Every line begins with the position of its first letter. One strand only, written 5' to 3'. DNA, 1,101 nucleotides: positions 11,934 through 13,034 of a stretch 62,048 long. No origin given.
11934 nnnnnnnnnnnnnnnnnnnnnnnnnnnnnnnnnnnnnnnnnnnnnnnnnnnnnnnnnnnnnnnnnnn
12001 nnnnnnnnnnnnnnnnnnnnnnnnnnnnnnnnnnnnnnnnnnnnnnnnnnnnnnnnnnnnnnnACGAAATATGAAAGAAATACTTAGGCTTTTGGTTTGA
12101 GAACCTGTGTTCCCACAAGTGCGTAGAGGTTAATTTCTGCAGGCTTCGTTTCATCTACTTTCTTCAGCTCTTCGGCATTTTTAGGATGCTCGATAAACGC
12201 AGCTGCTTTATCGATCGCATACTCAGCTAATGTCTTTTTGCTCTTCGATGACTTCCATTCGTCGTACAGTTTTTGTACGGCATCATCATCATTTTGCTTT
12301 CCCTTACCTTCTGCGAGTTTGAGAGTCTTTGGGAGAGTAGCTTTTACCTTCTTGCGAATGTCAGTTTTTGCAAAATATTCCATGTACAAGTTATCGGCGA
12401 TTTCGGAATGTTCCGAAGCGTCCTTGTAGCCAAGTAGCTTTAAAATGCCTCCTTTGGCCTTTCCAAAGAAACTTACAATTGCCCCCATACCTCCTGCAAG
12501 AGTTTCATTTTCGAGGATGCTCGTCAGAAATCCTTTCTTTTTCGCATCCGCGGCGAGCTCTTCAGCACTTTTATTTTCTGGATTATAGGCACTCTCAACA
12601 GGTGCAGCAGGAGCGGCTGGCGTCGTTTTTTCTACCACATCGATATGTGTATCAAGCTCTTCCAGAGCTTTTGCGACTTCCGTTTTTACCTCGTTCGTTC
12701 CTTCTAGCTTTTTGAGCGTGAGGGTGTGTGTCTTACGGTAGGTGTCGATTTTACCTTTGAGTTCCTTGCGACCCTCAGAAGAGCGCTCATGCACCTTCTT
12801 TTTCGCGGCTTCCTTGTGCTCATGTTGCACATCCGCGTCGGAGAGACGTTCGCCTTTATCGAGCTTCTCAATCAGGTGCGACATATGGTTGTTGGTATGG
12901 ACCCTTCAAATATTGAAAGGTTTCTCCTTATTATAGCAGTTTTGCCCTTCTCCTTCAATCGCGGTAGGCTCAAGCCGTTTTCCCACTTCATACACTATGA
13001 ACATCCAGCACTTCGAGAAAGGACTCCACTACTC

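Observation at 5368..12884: Tightly packed operon of four orphan coiled-coil / TM-hairpin proteins ending in a 1718-aa giant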

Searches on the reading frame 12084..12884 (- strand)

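Call 3: search_protein_families(library=pfam, proteins=[window:12084-12884:-], max_evalue=1)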
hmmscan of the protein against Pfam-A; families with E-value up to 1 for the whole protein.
window:12084-12884:- (266 aa): 4 families
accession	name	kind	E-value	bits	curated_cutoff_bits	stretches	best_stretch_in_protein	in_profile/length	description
PF07898.18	DUF1676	-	0.093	13.2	24.3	1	18-106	48-110/170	Protein of unknown function (DUF1676)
PF24236.1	Tea_helical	-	0.26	11.8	27.1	0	152-184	22-53/64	Telomere ends associated alpha-helical domain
PF14885.12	GHL15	-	0.45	10.8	27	1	129-232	124-225/271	Hypothetical glycosyl hydrolase family 15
PF25137.1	ADH_Fe_C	-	0.64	10.1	27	0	188-226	120-158/194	Fe-containing alcohol dehydrogenase family, C-terminal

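Call 4: search_protein_families(library=ncbifam, proteins=[window:12084-12884:-], max_evalue=1)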
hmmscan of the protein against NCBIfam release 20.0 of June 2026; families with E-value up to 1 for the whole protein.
window:12084-12884:- (266 aa): 1 family
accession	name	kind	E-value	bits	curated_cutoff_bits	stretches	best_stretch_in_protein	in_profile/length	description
NF004453.0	PRK05786.1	equivalog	0.1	12.1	243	1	13-80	16-85/238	3-ketoacyl-(acyl-carrier-protein) reductase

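Call 21: search_protein_families(library=phrogs, proteins=[window:12084-12884:-], max_evalue=0.1)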
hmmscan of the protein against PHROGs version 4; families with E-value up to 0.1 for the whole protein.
window:12084-12884:- (266 aa): 1 family
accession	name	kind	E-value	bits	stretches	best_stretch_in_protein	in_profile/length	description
phrog_16657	-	unknown function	0.027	15.5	1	41-61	20-40/42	-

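Call 44: search_protein_families(library=padloc, proteins=[window:12084-12884:-], max_evalue=0.1)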
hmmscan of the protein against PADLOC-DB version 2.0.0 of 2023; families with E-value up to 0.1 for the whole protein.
window:12084-12884:- (266 aa): 0 families
